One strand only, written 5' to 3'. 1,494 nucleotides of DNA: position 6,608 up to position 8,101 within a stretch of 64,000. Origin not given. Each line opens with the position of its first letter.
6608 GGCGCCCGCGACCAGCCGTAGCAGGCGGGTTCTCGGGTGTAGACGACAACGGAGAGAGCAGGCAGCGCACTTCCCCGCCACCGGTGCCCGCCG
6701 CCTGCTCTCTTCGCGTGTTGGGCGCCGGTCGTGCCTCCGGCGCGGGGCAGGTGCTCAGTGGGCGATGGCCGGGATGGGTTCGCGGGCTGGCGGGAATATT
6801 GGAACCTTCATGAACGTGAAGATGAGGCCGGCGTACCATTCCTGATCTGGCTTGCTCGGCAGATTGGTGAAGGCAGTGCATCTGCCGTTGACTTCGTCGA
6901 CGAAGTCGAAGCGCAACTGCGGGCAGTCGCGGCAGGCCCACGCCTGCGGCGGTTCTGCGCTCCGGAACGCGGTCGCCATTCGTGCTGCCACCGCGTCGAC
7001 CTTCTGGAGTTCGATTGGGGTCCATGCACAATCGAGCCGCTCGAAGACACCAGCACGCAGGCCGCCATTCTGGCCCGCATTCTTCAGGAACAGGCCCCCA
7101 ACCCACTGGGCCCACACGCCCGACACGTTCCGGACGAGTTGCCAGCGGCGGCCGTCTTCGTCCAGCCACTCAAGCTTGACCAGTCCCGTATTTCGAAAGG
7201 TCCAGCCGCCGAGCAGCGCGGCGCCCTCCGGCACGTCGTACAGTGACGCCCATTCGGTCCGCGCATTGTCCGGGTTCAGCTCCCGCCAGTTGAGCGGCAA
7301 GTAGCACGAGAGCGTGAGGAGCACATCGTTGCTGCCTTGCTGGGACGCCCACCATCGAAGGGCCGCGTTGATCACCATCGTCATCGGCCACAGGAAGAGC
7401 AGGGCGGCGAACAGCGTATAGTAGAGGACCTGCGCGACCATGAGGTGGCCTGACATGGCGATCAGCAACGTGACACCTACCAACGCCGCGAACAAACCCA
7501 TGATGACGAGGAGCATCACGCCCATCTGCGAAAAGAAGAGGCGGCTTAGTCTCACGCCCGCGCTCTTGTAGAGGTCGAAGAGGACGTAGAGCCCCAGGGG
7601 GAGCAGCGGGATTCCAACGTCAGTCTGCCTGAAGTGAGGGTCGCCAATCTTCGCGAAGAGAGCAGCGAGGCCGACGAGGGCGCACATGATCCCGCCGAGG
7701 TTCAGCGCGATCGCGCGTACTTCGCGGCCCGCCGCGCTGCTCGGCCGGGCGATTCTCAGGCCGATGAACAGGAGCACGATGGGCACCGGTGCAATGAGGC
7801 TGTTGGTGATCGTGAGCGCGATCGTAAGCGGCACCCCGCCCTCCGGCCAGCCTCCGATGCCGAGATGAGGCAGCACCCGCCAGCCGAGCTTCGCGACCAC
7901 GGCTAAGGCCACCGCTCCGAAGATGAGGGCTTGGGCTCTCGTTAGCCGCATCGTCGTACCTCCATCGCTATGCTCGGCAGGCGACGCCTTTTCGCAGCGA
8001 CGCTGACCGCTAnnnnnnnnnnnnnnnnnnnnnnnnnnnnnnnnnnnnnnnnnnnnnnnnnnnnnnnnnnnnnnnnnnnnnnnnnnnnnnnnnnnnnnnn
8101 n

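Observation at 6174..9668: Tandem paralogous membrane proteins with a conserved 4-Cys C-terminal domain, bracketed by two small regulators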

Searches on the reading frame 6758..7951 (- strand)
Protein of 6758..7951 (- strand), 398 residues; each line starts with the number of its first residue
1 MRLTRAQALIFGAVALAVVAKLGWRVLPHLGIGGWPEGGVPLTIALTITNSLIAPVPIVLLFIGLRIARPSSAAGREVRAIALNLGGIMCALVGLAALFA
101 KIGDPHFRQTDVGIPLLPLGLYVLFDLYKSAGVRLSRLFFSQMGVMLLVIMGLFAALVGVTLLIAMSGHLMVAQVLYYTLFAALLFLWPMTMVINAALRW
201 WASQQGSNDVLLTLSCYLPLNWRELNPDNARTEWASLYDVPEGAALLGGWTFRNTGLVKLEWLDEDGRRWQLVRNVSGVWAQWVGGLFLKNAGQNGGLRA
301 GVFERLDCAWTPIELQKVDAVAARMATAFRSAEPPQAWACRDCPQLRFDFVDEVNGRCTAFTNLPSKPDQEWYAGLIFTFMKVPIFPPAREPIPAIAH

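Call 4: search_protein_families(library=pfam, proteins=[window:6758-7951:-], max_evalue=0.01)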
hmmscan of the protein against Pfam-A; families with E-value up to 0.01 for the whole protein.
window:6758-7951:- (398 aa): 0 families

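Call 5: search_protein_families(library=ncbifam, proteins=[window:6758-7951:-], max_evalue=1)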
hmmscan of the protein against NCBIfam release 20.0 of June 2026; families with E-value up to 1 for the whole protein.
window:6758-7951:- (398 aa): 0 families

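Call 6: find_homologous_proteins(query=window:6758-7951:-, max_evalue=0.001)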
Query window:6758-7951:- (398 aa): 1 proteins with E <= 0.001 among 8000 candidates.
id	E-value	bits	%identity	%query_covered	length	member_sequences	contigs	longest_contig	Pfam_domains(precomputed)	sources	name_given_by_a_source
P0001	5.1e-266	900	100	100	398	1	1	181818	-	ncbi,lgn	ncbi:MAG: hypothetical protein WEE64_00885 [Dehalococcoidia bacterium]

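Call 7: search_solved_structures(query=window:6758-7951:-, max_evalue=10)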
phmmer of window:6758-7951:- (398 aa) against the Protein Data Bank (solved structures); distinct sequences matched with E-value up to 10: 7.
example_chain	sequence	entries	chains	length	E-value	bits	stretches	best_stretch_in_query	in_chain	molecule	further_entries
9dx6_B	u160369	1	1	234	0.16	14.1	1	265-335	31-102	826827 Fab Heavy chain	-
6q0e_H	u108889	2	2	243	0.45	12.6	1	268-362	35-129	Fab heavy chain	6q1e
9pzb_M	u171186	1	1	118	0.53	12.4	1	269-341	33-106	E9L Fab heavy chaun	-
6p7h_A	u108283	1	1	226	0.62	12.2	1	268-328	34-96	Antibody DF2F-b.04 heavy chain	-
6q0h_H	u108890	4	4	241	0.78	11.8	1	268-362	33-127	Fab heavy chain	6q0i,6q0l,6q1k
4jy6_B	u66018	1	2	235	0.89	11.7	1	269-331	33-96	PGT123 heavy chain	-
8dwx_H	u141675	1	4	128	1.2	11.2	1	263-349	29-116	506.C01 heavy chain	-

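Call 14: find_encoding_contigs(protein=P0001, flank=10000, max_places=3)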
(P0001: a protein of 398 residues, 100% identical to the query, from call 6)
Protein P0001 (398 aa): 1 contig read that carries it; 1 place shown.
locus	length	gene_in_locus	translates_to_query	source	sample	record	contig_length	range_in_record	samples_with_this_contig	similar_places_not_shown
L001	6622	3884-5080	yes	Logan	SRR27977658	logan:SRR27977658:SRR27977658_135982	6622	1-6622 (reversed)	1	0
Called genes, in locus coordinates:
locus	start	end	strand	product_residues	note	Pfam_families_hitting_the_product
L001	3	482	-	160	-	?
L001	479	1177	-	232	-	PF00528:BPD_transp_1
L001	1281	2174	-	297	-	PF12849:PBP_like_2, PF13531:SBP_bac_11, PF12727:PBP_like (weak)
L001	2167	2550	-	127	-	PF00126:HTH_1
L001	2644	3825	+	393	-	-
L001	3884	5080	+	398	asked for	-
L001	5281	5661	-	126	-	PF00486:Trans_reg_C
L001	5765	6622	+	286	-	?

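Call 19: predict_structure(alignment_id=A1)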
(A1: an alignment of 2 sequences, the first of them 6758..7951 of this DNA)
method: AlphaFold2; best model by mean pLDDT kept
length: 398 residues; sequences in the alignment: 2
mean_pLDDT: 41.4   pTM: 0.23
mean pLDDT of the five models: 41.4, 38.4, 37.7, 37.6, 36.5
residues with pLDDT >= 90: 0; 70-90: 1; 50-70: 69; < 50: 328
segments of 3 or more residues with pLDDT < 50: 1-60, 72-75, 94-120, 122-124, 126-146, 185-263, 267-270, 272-309, 316-335, 341-361, 363-398
pLDDT, mean of each block of 10 residues (from residue 1): 36 42 36 32 34 42 55 49 51 48 41 43 46 39 48 58 66 54 48 43 33 24 31 43 43 36 48 36 25 24 35 47 40 48 48 40 42 41 35 25
secondary structure, 60 per line:
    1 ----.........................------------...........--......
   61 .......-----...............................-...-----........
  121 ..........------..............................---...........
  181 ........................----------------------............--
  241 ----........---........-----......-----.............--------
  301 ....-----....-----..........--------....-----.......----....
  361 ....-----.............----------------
elements in order: H5-29 H42-52 H55-67 H73-103 H113-130 H137-166 H170-204 H227-238 E245-252 E256-263 E269-274 H280-292 H301-304 E310-313 H319-328 E337-340 E346-352 E357-364 H370-382

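Call 20: search_protein_representatives(alignment_id=A1)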
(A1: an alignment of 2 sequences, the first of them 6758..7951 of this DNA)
Query: 2 sequences, 405 profile positions. Proteins with E-value up to 0.001 (for the whole library): 38; up to 1e-10: 24; up to 1e-30: 7. The best 38 are listed.
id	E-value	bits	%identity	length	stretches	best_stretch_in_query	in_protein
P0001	2.8e-225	764.3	-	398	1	1-405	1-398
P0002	1.9e-220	748.4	-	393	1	1-404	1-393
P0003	1.4e-72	261.4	-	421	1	1-393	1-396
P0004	6.0e-50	186.8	-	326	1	79-393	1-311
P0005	2.8e-47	178.1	-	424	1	1-394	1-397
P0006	8.1e-39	150.2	-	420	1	1-393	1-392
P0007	1.4e-32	129.6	-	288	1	185-393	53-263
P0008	6.3e-28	114.3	-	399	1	53-390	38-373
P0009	1.4e-27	113.2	-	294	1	184-391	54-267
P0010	1.1e-26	110.2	-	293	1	147-395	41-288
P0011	3.7e-25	105.2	-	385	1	62-394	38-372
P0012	9.9e-24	100.5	-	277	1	149-386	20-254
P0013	3.3e-23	98.8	-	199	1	201-390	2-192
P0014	8.2e-21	90.9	-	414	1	34-391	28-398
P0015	2.4e-19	86.0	-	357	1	127-397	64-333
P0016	1.8e-18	83.2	-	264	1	156-390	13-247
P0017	2.2e-17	79.6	-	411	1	11-392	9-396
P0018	3.0e-17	79.1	-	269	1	152-396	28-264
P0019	2.2e-16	76.3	-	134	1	283-393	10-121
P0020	2.8e-16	76.0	-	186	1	247-390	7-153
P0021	1.8e-15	73.3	-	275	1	194-390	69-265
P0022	2.1e-15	73.1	-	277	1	145-397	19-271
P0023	2.0e-12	63.2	-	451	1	1-395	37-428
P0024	2.5e-11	59.7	-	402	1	1-392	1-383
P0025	1.6e-10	57.0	-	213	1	208-392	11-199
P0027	2.0e-09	53.4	-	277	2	180-318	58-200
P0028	1.9e-08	50.2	-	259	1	147-364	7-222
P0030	5.7e-07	45.3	-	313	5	362-385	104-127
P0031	1.8e-06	43.6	-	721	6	334-362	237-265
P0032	2.1e-06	43.4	-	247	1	182-396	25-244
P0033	2.7e-06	43.1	-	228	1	183-326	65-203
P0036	7.9e-05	38.2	-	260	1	181-301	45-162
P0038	5.9e-04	35.4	-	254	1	1-230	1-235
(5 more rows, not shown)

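Call 23: find_homologous_proteins(query=A3, max_evalue=0.001)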
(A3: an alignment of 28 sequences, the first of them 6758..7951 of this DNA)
Query A3 (28 sequences) (398 aa, profile of the alignment): 2 proteins with E <= 0.001 among 8000 candidates.
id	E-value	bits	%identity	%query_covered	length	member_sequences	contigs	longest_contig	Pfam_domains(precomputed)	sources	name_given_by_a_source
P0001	1.9e-76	275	100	100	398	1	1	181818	-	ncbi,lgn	ncbi:MAG: hypothetical protein WEE64_00885 [Dehalococcoidia bacterium]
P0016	4.2e-62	228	23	43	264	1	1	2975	-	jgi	jgi:hypothetical protein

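Call 27: find_encoding_contigs(protein=P0003, flank=10000, max_places=4)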
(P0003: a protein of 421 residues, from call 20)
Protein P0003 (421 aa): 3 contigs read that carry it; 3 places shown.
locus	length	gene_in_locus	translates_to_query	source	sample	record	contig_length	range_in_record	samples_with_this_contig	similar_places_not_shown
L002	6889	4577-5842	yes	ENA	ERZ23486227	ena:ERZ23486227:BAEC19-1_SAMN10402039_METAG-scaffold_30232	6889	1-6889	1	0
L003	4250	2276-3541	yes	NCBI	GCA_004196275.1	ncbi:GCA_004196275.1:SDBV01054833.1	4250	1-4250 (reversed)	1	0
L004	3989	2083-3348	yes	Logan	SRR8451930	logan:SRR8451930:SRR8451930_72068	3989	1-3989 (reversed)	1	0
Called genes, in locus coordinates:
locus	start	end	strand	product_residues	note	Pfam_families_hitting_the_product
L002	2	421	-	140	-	?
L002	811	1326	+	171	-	PF01894:YjbQ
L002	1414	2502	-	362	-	PF00005:ABC_tran, PF13304:AAA_21 (faint), PF08402:TOBE_2 (weak), PF03459:TOBE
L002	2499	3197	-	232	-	PF00528:BPD_transp_1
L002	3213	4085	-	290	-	PF12849:PBP_like_2, PF13531:SBP_bac_11, PF12727:PBP_like (weak)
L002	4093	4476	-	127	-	PF00126:HTH_1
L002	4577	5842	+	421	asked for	-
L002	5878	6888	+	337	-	?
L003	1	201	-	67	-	?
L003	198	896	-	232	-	PF00528:BPD_transp_1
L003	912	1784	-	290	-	PF12849:PBP_like_2, PF13531:SBP_bac_11, PF12727:PBP_like (weak)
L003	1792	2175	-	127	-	PF00126:HTH_1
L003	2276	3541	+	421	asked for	-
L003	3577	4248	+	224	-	?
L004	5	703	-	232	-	PF00528:BPD_transp_1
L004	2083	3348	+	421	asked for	-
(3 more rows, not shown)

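Call 28: find_encoding_contigs(protein=P0005, flank=10000, max_places=3)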
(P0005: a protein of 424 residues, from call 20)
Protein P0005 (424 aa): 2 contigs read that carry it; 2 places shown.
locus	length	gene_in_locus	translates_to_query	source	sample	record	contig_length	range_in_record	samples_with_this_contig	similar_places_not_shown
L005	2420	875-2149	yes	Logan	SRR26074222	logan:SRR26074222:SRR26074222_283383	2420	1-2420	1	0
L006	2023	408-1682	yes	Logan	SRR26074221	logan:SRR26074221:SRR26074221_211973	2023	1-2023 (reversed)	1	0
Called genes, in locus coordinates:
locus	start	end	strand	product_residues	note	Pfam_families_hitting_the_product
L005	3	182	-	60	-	?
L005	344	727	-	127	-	PF00126:HTH_1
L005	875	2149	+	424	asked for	-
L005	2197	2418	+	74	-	?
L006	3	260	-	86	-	?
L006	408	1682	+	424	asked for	-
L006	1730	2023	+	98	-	?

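Call 29: find_encoding_contigs(protein=P0006, flank=10000, max_places=3)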
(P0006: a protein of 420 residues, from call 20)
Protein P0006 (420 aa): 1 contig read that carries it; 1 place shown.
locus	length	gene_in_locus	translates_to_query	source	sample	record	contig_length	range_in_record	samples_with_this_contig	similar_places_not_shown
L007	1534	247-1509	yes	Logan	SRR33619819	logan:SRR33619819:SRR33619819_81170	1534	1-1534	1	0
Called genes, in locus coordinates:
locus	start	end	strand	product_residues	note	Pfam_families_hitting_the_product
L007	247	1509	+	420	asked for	-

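Call 30: find_encoding_contigs(protein=P0008, flank=10000, max_places=3)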
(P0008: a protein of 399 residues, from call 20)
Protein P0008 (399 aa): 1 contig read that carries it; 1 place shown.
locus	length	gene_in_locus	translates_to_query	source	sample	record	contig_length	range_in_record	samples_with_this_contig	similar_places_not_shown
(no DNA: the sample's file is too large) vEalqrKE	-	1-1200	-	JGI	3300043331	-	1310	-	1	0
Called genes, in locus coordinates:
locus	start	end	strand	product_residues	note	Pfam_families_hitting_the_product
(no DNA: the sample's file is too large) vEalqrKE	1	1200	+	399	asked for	?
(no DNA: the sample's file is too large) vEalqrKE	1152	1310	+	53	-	?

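Call 31: find_encoding_contigs(protein=P0014, flank=10000, max_places=3)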
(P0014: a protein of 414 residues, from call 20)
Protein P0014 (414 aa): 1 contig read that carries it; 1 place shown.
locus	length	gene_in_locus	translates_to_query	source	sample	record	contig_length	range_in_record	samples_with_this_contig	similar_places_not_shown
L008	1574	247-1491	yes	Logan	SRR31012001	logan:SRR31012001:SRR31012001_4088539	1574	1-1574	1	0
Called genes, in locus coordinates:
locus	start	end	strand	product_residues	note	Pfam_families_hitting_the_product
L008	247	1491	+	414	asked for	-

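Call 36: list_cluster_members(proteins=[P0002, P0003, P0004, P0005, P0006, P0007, P0008, P0009, P0010, P0011])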
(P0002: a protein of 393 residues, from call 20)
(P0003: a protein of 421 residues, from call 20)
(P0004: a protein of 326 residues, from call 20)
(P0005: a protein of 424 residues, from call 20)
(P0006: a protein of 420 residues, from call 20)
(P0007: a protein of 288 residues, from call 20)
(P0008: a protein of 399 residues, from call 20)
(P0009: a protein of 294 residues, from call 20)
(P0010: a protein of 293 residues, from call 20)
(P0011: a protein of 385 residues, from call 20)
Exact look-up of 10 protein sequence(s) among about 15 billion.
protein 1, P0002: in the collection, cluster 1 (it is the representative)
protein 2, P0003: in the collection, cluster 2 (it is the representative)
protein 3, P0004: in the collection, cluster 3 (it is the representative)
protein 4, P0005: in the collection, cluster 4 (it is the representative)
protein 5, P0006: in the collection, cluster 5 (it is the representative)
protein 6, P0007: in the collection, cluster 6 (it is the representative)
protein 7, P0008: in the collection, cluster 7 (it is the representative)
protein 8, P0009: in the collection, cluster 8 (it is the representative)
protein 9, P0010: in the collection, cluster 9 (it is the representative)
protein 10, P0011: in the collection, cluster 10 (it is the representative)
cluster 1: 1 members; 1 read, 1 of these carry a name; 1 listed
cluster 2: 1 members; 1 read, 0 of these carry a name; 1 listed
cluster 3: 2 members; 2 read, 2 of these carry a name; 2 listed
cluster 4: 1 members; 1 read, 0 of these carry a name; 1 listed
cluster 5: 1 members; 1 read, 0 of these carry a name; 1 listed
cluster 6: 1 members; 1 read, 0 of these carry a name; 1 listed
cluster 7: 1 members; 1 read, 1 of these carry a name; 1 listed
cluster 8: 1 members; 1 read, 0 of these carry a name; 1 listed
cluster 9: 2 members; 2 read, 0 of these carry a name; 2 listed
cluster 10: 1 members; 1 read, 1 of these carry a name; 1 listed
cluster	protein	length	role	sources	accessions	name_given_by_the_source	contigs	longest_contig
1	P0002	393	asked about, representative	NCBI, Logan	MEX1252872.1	MAG: hypothetical protein WEE64_00890 [Dehalococcoidia bacterium]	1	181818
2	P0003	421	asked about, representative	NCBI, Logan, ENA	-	-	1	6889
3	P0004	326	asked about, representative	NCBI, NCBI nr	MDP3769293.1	MAG: hypothetical protein Q8S13_14870, partial [Dehalococcoidia bacterium] | hypothetical protein [Dehalococcoidia bacterium]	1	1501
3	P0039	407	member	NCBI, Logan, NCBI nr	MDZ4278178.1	MAG: hypothetical protein U1B78_03465 [Dehalococcoidia bacterium] | hypothetical protein [Dehalococcoidia bacterium]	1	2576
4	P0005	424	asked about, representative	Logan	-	-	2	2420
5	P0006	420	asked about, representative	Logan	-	-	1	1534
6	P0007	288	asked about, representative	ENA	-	-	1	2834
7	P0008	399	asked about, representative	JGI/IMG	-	hypothetical protein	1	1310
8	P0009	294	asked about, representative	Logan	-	-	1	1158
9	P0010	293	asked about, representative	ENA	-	-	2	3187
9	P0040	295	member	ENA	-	-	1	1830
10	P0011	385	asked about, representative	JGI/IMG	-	hypothetical protein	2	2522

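Call 37: list_cluster_members(proteins=[P0012, P0013, P0014, P0015, P0016, P0017, P0018, P0020, P0021, P0022])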
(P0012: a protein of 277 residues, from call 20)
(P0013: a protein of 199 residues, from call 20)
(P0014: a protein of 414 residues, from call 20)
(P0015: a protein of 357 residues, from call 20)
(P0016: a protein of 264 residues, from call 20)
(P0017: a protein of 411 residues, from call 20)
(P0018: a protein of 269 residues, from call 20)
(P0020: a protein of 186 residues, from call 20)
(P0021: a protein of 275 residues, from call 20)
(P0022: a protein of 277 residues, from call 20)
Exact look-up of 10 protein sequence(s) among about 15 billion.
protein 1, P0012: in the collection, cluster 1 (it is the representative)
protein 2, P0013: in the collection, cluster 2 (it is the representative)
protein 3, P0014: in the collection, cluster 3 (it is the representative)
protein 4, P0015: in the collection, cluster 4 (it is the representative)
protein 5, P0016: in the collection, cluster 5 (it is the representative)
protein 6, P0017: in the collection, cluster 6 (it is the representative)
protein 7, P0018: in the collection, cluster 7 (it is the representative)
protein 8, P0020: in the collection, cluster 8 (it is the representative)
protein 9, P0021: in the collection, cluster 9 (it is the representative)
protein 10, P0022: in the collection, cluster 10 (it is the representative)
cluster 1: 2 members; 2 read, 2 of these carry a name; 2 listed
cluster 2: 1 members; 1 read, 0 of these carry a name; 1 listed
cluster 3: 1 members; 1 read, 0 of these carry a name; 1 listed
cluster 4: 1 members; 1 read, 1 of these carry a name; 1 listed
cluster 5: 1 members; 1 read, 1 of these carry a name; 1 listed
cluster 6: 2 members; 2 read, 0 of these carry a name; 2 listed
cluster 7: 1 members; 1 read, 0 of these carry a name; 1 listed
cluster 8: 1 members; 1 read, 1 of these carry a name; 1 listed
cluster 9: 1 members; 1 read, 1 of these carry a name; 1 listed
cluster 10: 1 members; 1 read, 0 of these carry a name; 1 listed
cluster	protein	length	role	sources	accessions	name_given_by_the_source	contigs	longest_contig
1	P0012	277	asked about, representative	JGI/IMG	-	hypothetical protein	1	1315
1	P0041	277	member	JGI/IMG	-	hypothetical protein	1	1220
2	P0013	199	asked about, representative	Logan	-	-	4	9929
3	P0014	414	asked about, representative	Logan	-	-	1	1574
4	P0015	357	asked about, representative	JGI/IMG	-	hypothetical protein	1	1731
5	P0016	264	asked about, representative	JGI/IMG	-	hypothetical protein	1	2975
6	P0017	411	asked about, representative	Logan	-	-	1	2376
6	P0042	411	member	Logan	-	-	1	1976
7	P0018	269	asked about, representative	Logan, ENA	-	-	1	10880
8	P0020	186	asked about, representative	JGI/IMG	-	hypothetical protein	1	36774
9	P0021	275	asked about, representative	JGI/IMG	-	hypothetical protein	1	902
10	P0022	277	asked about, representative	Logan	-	-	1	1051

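Call 38: find_encoding_contigs(protein=P0020, flank=10000, max_places=2)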
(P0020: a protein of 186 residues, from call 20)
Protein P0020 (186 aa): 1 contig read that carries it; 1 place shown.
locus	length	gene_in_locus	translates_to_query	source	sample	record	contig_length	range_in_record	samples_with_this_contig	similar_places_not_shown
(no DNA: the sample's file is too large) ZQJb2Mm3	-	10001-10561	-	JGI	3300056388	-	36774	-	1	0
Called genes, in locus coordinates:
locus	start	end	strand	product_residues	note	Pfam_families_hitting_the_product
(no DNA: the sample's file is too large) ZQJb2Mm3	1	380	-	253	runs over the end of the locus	PF13578:Methyltransf_24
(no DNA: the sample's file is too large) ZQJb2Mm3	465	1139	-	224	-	PF00753:Lactamase_B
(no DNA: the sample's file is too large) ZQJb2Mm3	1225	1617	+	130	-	PF09969:DUF2203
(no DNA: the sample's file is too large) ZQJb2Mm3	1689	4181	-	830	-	-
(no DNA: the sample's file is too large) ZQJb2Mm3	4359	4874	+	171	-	PF01894:YjbQ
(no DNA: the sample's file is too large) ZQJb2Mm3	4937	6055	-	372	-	-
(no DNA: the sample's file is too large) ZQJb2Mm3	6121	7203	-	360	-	PF00005:ABC_tran, PF13304:AAA_21 (faint), PF08402:TOBE_2 (weak), PF03459:TOBE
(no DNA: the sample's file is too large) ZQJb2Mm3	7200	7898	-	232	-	PF00528:BPD_transp_1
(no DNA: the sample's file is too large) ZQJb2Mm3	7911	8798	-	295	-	PF12849:PBP_like_2, PF13531:SBP_bac_11, PF12727:PBP_like (weak)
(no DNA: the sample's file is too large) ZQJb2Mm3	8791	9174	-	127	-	PF00126:HTH_1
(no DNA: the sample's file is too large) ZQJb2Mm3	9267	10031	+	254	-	-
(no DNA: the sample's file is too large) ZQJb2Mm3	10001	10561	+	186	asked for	-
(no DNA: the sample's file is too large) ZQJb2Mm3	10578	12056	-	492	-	PF00171:Aldedh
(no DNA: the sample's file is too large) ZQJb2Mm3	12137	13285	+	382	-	PF02636:Methyltransf_28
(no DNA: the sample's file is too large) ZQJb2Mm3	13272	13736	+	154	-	PF08534:Redoxin, PF00578:AhpC-TSA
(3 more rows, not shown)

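Call 39: find_encoding_contigs(protein=P0018, flank=10000, max_places=2)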
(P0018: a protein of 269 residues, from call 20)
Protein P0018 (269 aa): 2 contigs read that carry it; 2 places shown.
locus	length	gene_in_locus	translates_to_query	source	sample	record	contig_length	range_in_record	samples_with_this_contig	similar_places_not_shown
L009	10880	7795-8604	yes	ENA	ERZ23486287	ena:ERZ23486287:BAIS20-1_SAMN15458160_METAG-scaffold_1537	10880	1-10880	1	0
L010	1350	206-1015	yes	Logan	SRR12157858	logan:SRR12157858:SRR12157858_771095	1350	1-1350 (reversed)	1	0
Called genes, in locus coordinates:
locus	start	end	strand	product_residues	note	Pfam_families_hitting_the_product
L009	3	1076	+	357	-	?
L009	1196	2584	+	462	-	PF13231:PMT_2 (weak)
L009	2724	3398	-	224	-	PF00753:Lactamase_B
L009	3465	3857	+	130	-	PF09969:DUF2203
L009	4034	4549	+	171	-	PF01894:YjbQ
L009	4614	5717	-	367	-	PF00005:ABC_tran, PF13304:AAA_21 (faint), PF08402:TOBE_2, PF03459:TOBE, PF12857:TOBE_3 (faint)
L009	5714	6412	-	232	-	PF00528:BPD_transp_1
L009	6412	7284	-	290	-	PF12849:PBP_like_2, PF13531:SBP_bac_11, PF12727:PBP_like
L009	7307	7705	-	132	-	PF00126:HTH_1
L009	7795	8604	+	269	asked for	-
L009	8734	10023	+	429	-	PF02515:CoA_transf_3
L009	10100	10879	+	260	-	?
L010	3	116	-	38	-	?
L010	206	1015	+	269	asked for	-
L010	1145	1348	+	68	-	?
